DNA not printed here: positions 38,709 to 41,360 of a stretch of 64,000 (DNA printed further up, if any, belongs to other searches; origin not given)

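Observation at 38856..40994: Cyclase-STAND NTPase whose TPR sensor arm is replaced by a DUF952 domain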

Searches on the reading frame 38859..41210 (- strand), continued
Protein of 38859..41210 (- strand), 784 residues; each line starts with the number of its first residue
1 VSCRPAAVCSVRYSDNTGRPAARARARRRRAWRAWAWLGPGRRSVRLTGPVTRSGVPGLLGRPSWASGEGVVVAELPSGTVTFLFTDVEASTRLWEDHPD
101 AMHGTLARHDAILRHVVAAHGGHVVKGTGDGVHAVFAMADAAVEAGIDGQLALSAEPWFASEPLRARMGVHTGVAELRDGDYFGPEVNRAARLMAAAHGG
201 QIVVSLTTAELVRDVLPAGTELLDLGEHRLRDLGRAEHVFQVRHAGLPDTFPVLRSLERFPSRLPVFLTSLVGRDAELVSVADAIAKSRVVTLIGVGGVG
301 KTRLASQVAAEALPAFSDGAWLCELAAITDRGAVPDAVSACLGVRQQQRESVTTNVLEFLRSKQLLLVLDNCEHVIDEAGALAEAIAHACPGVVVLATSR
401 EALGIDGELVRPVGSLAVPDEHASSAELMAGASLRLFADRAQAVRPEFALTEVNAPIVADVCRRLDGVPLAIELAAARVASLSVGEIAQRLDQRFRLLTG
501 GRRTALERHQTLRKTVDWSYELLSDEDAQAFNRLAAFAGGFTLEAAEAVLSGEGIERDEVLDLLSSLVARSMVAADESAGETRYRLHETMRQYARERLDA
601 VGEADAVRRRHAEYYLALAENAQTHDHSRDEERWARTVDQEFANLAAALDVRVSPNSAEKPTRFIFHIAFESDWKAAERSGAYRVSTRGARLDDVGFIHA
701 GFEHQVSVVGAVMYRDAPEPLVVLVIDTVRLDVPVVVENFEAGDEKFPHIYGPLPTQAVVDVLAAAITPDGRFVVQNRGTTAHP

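Call 36: find_encoding_contigs(protein=P0270, flank=10000, max_places=3)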
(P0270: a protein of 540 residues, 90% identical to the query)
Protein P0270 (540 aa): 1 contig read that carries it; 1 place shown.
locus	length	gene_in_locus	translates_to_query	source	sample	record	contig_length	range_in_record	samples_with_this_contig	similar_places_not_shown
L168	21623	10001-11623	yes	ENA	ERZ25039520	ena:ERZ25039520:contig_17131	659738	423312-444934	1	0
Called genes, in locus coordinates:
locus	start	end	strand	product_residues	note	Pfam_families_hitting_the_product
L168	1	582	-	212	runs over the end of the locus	PF00067:p450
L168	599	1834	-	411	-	PF00440:TetR_N, PF16925:TetR_C_13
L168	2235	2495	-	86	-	-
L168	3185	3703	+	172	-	PF01061:ABC2_membrane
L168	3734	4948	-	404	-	PF00067:p450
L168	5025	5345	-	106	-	PF11746:DUF3303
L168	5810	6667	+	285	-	-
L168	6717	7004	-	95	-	PF02416:TatA_B_E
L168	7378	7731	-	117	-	-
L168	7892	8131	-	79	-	-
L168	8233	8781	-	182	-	PF01613:Flavin_Reduct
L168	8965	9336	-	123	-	PF01243:PNPOx_N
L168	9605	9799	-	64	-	PF00565:SNase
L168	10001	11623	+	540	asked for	PF00211:Guanylate_cyc (weak), PF00931:NB-ARC (weak), PF20703:nSTAND1 (faint), PF13401:AAA_22 (weak), PF25872:HTH_77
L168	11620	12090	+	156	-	PF06108:DUF952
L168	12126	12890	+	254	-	-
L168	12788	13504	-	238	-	-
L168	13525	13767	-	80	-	-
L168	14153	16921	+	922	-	PF00211:Guanylate_cyc, PF25872:HTH_77, PF17874:TPR_MalT (faint), PF13424:TPR_12 (weak)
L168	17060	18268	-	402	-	PF00501:AMP-binding, PF13193:AMP-binding_C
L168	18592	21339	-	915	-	PF00211:Guanylate_cyc, PF00931:NB-ARC (weak), PF13401:AAA_22 (weak), PF25872:HTH_77, PF13424:TPR_12 (faint)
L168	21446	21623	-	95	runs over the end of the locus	PF00565:SNase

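Call 37: find_encoding_contigs(protein=P0269, flank=10000, max_places=3)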
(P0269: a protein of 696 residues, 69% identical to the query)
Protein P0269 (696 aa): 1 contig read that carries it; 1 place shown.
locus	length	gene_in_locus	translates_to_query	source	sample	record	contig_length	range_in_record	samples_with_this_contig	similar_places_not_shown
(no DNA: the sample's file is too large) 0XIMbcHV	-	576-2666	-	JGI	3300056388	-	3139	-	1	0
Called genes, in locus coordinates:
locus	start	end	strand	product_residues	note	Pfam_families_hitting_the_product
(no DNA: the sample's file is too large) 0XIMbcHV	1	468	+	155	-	PF00211:Guanylate_cyc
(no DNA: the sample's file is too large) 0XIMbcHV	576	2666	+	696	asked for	PF00211:Guanylate_cyc, PF00931:NB-ARC (weak), PF25872:HTH_77 (weak), PF06108:DUF952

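Call 52: list_cluster_members(proteins=[P0268, P0269, P0267, P0271])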
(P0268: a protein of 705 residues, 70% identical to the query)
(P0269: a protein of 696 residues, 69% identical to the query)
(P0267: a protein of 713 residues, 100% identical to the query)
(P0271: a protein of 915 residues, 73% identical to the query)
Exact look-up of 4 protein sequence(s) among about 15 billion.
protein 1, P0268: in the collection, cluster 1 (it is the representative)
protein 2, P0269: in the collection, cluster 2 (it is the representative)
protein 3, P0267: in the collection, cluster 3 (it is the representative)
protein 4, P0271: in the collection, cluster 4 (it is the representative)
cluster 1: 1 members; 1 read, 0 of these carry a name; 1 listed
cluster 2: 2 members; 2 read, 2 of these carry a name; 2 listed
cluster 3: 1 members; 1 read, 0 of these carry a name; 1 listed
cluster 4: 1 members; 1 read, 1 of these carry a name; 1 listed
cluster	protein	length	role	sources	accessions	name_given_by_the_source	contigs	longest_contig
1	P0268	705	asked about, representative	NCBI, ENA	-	-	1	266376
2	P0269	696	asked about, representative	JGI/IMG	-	predicted ATPase/class 3 adenylate cyclase/uncharacterized protein (DUF952 family)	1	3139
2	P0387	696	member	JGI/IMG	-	predicted ATPase/class 3 adenylate cyclase/uncharacterized protein (DUF952 family)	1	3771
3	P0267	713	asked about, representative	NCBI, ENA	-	-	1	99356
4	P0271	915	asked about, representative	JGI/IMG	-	predicted ATPase/class 3 adenylate cyclase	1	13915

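Call 58: search_protein_families(library=ncbifam, proteins=[window:38859-40997:-], max_evalue=0.01)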
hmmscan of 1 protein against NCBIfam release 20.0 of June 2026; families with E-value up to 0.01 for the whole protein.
window:38859-40997:- (713 aa): 4 families
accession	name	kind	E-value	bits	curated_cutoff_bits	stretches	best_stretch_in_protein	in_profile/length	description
NF053617.1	SARPRegAfsRStmc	equivalog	6.6e-15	54.1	1430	1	190-552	288-639/986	SARP-family global regulator AfsR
NF058673.1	LipAdnlyCyLipJMY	equivalog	4.6e-14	52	800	1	11-161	297-439/449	bifunctional lipase/adenylate cyclase LipJ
NF040586.1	FxSxx_TPR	equivalog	2.3e-06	26.4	300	1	199-565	7-366/830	FxSxx-COOH system tetratricopeptide repeat protein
NF008583.0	PRK11545.1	equivalog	0.0055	16.2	265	0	216-257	7-48/177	gluconokinase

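Call 61: find_encoding_contigs(protein=P0271, flank=8000, max_places=3)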
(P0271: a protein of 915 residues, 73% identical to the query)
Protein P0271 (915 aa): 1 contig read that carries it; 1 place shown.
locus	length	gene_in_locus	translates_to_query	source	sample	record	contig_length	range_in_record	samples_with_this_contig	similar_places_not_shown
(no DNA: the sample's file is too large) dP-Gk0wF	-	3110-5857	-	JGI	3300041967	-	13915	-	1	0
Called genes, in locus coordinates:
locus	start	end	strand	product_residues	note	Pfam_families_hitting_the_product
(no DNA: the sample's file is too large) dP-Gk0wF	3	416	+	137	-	?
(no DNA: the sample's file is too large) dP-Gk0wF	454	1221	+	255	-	-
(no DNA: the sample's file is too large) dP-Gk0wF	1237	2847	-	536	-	PF01435:Peptidase_M48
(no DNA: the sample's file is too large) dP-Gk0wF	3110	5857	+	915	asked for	PF00211:Guanylate_cyc, PF00931:NB-ARC (weak), PF25872:HTH_77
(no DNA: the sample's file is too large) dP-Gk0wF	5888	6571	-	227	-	PF13578:Methyltransf_24 (weak)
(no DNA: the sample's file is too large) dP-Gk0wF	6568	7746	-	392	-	PF01011:PQQ (faint), PF13360:PQQ_2 (weak), PF13570:Beta-prop_ACSF4 (weak), PF07774:EMC1_C (faint)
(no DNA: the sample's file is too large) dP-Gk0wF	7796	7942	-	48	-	-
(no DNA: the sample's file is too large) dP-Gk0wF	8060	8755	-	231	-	-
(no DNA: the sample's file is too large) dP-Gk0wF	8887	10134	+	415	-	PF09594:GT87 (weak)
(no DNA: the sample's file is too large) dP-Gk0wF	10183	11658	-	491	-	PF13520:AA_permease_2, PF01336:tRNA_anti-codon (weak)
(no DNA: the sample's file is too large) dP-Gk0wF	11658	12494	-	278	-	-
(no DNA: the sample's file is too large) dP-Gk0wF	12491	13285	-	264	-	PF13493:DUF4118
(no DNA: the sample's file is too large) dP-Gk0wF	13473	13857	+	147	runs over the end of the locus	?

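Call 62: find_encoding_contigs(protein=P0272, flank=8000, max_places=3)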
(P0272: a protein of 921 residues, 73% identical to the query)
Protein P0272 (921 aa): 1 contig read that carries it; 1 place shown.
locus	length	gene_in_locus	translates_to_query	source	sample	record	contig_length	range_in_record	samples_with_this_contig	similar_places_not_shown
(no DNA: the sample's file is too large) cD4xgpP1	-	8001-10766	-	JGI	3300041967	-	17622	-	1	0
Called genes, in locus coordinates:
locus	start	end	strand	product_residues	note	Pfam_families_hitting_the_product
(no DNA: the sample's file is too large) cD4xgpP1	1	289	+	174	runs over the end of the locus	PF00258:Flavodoxin_1, PF12724:Flavodoxin_5 (weak)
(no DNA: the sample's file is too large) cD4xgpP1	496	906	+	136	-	PF00578:AhpC-TSA, PF08534:Redoxin (weak)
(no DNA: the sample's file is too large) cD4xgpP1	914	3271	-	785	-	PF02687:FtsX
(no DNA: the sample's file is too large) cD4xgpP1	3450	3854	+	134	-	PF07366:SnoaL, PF12680:SnoaL_2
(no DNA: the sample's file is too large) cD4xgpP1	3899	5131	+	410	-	PF00890:FAD_binding_2 (faint), PF01266:DAO (faint), PF01494:FAD_binding_3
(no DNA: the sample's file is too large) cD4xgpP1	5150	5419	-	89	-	-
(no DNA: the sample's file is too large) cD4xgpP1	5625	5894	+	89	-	-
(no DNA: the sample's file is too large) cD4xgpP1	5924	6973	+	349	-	-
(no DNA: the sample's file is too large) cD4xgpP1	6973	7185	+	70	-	-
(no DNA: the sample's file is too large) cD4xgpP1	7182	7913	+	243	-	-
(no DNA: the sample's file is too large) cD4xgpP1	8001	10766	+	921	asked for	PF00211:Guanylate_cyc, PF00931:NB-ARC (weak), PF25872:HTH_77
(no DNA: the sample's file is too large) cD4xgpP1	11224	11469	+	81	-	-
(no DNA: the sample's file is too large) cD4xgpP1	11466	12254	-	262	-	PF03807:F420_oxidored, PF02153:PDH_N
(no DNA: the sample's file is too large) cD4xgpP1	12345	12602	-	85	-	PF10387:DUF2442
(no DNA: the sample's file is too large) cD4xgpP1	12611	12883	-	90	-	PF13711:DUF4160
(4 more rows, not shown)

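Call 70: search_dna_similar(query=window:38859-40997:-, collection=plasmids, mode=protein, max_rows=12)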
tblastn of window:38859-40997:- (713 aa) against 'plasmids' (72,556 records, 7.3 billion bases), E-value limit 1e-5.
Records with a match: 352; places in all: 610; records where one place covers at least 80% of the query: 6.
Best place of each record, by identity: <60% 352.
By first word of the organism name: Rhizobium 73; Streptomyces 72; Rhodococcus 44; Sinorhizobium 39; Deinococcus 14; Paraburkholderia 11; Agrobacterium 11; Burkholderia 10; Bradyrhizobium 6; Mycetohabitans 6; and 41 more.
By predicted mobility (MOB-suite, as given by PLSDB): non-mobilizable 188; conjugative 100; mobilizable 64.
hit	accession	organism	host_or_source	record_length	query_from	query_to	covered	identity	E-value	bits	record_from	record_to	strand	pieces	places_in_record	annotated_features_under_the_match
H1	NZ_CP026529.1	Sinorhizobium meliloti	Medicago sativa L. subsp. ambigua,Cell ...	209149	7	591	82%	45.2%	2e-125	419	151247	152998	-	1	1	hypothetical protein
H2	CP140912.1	Sinorhizobium medicae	Medicago lupulina,whole organism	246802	7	591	81%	45.4%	3e-108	420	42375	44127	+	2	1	adenylate/guanylate cyclase domain-containing protein | hypothetical protein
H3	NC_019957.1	Mycobacterium sp. JS623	-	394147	1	544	76%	45.2%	6e-121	406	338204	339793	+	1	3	LuxR family transcriptional regulator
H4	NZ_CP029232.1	Sinorhizobium fredii CCBAU 45436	Glycine max,cell culture,plant root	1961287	6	594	83%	36.1%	2e-84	300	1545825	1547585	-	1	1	record has no annotation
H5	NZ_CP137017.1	Sinorhizobium fredii GR64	Phaseolus vulgaris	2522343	9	594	82%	36.1%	4e-83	295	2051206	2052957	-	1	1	record has no annotation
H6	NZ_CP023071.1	Sinorhizobium fredii CCBAU 83666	G.max,nodule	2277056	9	594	82%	35.9%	3e-82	293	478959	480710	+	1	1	record has no annotation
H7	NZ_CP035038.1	Sinorhizobium fredii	single cell,soil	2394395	9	594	82%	35.9%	5e-82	292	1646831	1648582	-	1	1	none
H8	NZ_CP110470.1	Rhodococcus opacus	cell culture,Soil contaminated by oil ...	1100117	121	583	65%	41.9%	1e-82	294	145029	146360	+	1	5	record has no annotation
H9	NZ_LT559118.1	Nonomuraea gerenzanensis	-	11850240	187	589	57%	45.3%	4e-78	281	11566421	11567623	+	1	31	none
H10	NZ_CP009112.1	Rhodococcus opacus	soil sample, Enrichment culture with ...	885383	172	603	61%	42.2%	8e-82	291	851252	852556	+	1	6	LuxR C-terminal-related transcriptional regulator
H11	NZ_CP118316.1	Rhodococcus sp. DK180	pure culture,crude oil-contaminated soil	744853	193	621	60%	42.5%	4e-82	293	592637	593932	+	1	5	protein kinase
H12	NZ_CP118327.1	Rhodococcus sp. DK17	pure culture,crude oil-contaminated soil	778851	193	621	60%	42.5%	4e-82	293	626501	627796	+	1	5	protein kinase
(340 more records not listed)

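Call 71: search_protein_families(library=pfam, proteins=[P0302, P0332, P0316, P0358, P0385, P0359, P0378, P0271, P0268], max_evalue=0.001)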
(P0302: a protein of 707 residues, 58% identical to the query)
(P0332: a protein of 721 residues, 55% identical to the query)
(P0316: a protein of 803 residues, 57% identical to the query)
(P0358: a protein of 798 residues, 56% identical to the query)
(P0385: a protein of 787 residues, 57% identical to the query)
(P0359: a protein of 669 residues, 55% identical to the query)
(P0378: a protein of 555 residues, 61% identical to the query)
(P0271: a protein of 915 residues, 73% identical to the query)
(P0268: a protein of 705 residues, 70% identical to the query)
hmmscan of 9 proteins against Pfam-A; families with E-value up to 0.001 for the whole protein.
P0302 (707 aa): 6 families
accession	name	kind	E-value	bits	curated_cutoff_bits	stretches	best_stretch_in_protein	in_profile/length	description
PF00211.25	Guanylate_cyc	-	2.8e-13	50.3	21.9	1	5-141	5-156/183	Adenylate and Guanylate cyclase catalytic domain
PF00931.28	NB-ARC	-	7.1e-09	35.7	23.5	1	204-446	3-246/248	NB-ARC domain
PF13191.12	AAA_16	-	4.1e-07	31.1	32.6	1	199-301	2-142/167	AAA ATPase domain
PF20703.3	nSTAND1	-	8.2e-06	26.1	27.1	1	197-331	14-163/379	Novel STAND NTPase 1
PF13401.12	AAA_22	-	2.1e-05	25.3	27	1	215-308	4-97/130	AAA domain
PF20720.3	nSTAND3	-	0.00011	22.4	27.2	1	204-243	5-44/155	Novel STAND NTPase 3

P0332 (721 aa): 6 families
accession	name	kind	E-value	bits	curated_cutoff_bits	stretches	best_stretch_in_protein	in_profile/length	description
PF00211.25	Guanylate_cyc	-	7.7e-16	58.6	21.9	1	7-161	5-171/183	Adenylate and Guanylate cyclase catalytic domain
PF13401.12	AAA_22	-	1.6e-09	38.6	27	1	218-309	5-97/130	AAA domain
PF00931.28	NB-ARC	-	2.3e-05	24.2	23.5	1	217-452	17-247/248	NB-ARC domain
PF13191.12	AAA_16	-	6.4e-05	24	32.6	1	201-320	2-159/167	AAA ATPase domain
PF20703.3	nSTAND1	-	0.00023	21.4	27.1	1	198-331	13-161/379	Novel STAND NTPase 1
PF20720.3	nSTAND3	-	0.00025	21.2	27.2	1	213-245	12-44/155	Novel STAND NTPase 3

P0316 (803 aa): 5 families
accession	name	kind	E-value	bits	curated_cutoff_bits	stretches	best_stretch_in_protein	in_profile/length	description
PF00211.25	Guanylate_cyc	-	2.1e-16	60.5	21.9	1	33-168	6-156/183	Adenylate and Guanylate cyclase catalytic domain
PF00931.28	NB-ARC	-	7.4e-06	25.8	23.5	1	235-475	7-246/248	NB-ARC domain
PF13191.12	AAA_16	-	9.9e-06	26.6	32.6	1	225-270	1-51/167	AAA ATPase domain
PF05729.18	NACHT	-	6.6e-05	23.2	26.7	1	244-357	1-131/167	NACHT domain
PF20703.3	nSTAND1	-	0.00011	22.4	27.1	1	223-355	13-160/379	Novel STAND NTPase 1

P0358 (798 aa): 5 families
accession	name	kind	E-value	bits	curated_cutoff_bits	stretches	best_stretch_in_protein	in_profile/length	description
PF00211.25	Guanylate_cyc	-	4e-12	46.5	21.9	1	5-141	5-156/183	Adenylate and Guanylate cyclase catalytic domain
PF13191.12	AAA_16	-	3.1e-06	28.2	32.6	1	198-243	1-51/167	AAA ATPase domain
PF20703.3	nSTAND1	-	6.2e-06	26.5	27.1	1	195-307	12-131/379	Novel STAND NTPase 1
PF13424.12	TPR_12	-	0.00021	21.9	30.1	0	704-773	2-74/77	Tetratricopeptide repeat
PF13481.12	AAA_25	-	0.00099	19.2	27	0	213-256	30-68/195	AAA domain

P0385 (787 aa): 5 families
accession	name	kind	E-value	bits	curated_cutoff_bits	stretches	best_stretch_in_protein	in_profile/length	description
PF00211.25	Guanylate_cyc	-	2.7e-11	43.8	21.9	1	7-141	7-156/183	Adenylate and Guanylate cyclase catalytic domain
PF00931.28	NB-ARC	-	3.6e-07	30.1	23.5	1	216-405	18-203/248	NB-ARC domain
PF13401.12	AAA_22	-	5.2e-07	30.5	27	1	216-306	5-99/130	AAA domain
PF13191.12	AAA_16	-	5.1e-06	27.5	32.6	1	199-261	2-63/167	AAA ATPase domain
PF05729.18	NACHT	-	8.7e-05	22.9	26.7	1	217-345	1-152/167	NACHT domain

P0359 (669 aa): 3 families
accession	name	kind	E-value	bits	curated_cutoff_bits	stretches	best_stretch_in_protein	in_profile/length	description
PF00211.25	Guanylate_cyc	-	1.7e-13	51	21.9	1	6-159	6-171/183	Adenylate and Guanylate cyclase catalytic domain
PF13191.12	AAA_16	-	0.00014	22.8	32.6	1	199-247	2-52/167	AAA ATPase domain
PF13481.12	AAA_25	-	0.00029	21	27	0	217-263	34-76/195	AAA domain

P0378 (555 aa): 4 families
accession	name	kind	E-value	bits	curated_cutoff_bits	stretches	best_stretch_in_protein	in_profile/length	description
PF00211.25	Guanylate_cyc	-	1.5e-12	48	21.9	1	3-152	6-167/183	Adenylate and Guanylate cyclase catalytic domain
PF13191.12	AAA_16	-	1.6e-06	29.1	32.6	1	196-264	2-84/167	AAA ATPase domain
PF00931.28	NB-ARC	-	9.4e-06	25.5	23.5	1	205-445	11-246/248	NB-ARC domain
PF13481.12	AAA_25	-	0.00016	21.8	27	1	208-246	27-63/195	AAA domain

P0271 (915 aa): 3 families
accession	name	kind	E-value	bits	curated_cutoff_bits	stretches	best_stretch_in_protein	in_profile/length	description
PF00211.25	Guanylate_cyc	-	9e-14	51.9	21.9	1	5-159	5-171/183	Adenylate and Guanylate cyclase catalytic domain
PF00931.28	NB-ARC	-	1.8e-06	27.8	23.5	1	207-299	6-108/248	NB-ARC domain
PF13191.12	AAA_16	-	3.5e-05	24.8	32.6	1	199-250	2-55/167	AAA ATPase domain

P0268 (705 aa): 3 families
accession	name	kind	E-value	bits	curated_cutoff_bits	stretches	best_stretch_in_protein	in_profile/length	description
PF06108.18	DUF952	-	1.5e-21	76.5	23.7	1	587-678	4-90/90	Protein of unknown function (DUF952)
PF00211.25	Guanylate_cyc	-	8.4e-15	55.3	21.9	1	6-141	6-156/183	Adenylate and Guanylate cyclase catalytic domain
PF00931.28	NB-ARC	-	4e-07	30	23.5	1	215-449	17-247/248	NB-ARC domain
